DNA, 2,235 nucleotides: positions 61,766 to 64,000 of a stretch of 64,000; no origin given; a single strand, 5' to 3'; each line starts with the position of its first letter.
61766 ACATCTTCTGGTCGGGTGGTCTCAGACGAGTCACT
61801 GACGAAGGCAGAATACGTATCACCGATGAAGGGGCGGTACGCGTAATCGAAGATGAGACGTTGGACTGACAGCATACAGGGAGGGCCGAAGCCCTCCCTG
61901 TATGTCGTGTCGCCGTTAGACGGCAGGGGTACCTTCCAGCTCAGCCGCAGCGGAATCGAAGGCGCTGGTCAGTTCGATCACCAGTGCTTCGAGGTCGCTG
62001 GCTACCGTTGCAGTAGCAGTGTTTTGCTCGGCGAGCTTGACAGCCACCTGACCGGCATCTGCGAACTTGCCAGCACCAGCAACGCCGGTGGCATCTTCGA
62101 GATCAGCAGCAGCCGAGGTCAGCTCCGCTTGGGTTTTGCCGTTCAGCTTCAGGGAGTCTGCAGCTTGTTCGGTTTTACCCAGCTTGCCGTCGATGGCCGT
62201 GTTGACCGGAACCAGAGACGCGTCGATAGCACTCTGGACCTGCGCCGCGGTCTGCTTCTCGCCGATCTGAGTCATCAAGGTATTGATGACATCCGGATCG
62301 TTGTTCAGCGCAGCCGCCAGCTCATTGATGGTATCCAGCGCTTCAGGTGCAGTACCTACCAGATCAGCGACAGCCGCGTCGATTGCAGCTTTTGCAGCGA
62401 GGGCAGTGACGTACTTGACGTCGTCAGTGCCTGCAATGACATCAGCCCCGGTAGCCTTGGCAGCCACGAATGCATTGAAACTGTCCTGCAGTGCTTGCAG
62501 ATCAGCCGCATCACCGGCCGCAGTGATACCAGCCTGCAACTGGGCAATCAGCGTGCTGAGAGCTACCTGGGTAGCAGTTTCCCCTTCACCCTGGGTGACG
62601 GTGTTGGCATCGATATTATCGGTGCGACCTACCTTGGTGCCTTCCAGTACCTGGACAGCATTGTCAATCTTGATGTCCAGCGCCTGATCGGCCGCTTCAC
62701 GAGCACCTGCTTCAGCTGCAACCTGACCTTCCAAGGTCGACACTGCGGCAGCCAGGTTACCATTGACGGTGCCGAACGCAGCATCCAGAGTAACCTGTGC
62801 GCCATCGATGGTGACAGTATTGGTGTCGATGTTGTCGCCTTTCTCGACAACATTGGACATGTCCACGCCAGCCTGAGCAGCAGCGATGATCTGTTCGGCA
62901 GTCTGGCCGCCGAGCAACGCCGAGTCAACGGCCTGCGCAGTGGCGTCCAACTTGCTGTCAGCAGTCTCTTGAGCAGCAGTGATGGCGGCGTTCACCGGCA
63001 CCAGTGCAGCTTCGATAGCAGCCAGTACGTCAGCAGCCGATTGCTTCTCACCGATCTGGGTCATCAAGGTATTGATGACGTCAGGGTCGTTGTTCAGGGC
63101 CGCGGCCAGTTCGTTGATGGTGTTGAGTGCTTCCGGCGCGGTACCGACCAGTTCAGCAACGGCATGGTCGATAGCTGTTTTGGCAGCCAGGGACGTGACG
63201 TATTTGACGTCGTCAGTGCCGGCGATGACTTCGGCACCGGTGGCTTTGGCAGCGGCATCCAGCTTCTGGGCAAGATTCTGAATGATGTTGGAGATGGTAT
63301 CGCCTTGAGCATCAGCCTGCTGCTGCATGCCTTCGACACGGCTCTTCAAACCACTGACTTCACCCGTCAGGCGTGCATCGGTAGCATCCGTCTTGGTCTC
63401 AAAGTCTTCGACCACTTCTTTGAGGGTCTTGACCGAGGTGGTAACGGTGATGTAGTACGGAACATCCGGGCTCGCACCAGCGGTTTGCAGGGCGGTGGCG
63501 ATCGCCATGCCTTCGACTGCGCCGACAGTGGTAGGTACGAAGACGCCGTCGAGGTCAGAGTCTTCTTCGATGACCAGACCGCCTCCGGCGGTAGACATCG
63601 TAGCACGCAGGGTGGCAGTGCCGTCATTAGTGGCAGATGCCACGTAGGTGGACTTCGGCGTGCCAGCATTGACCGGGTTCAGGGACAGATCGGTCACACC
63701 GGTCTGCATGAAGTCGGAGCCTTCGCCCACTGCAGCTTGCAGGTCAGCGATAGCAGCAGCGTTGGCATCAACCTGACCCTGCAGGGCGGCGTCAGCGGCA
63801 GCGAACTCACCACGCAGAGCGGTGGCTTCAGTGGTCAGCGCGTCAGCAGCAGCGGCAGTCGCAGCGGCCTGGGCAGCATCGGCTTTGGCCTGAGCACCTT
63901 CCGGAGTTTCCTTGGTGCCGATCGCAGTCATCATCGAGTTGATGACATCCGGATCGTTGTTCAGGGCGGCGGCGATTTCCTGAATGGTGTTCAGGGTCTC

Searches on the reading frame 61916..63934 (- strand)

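Call 54: search_protein_families(library=phrogs, proteins=[window:61916-63934:-], max_evalue=0.001)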
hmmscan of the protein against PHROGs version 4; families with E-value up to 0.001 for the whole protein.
window:61916-63934:- (672 aa): 16 families
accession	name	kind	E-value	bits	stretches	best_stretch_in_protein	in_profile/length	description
phrog_1197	-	tail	2.2e-24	87.5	2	502-569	180-246/715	tail protein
phrog_7032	-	tail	3.4e-18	66.1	2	511-624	275-388/866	tail fiber protein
phrog_23820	-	tail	4.8e-17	63.7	2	418-607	9-186/221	tail fiber protein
phrog_7765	-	unknown function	3.3e-15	56.4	2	514-597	232-316/578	-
phrog_18608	-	unknown function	7.1e-13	49.6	2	518-559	165-206/416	-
phrog_2631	-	tail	5.2e-12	46.1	2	465-569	341-428/644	tail fiber protein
phrog_4757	-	unknown function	1e-11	45.7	2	453-629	41-208/359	-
phrog_454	-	tail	1.1e-11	44.7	2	510-561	383-434/1376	tail fiber protein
phrog_38759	-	unknown function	1.1e-10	41.6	2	241-412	185-351/920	-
phrog_32311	-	unknown function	4.4e-10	40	2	219-323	250-351/577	-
phrog_1125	-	tail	7.2e-09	36.4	1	235-310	249-322/412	tail fiber protein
phrog_18185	-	tail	8.4e-08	33.1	1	250-304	241-295/399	tail fiber protein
phrog_6043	-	unknown function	1.1e-07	31.5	2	223-300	432-510/814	-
phrog_21962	-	tail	5.9e-06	26.8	1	508-562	143-197/321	tail protein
phrog_35174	-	unknown function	0.00017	21.4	1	169-296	67-187/613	-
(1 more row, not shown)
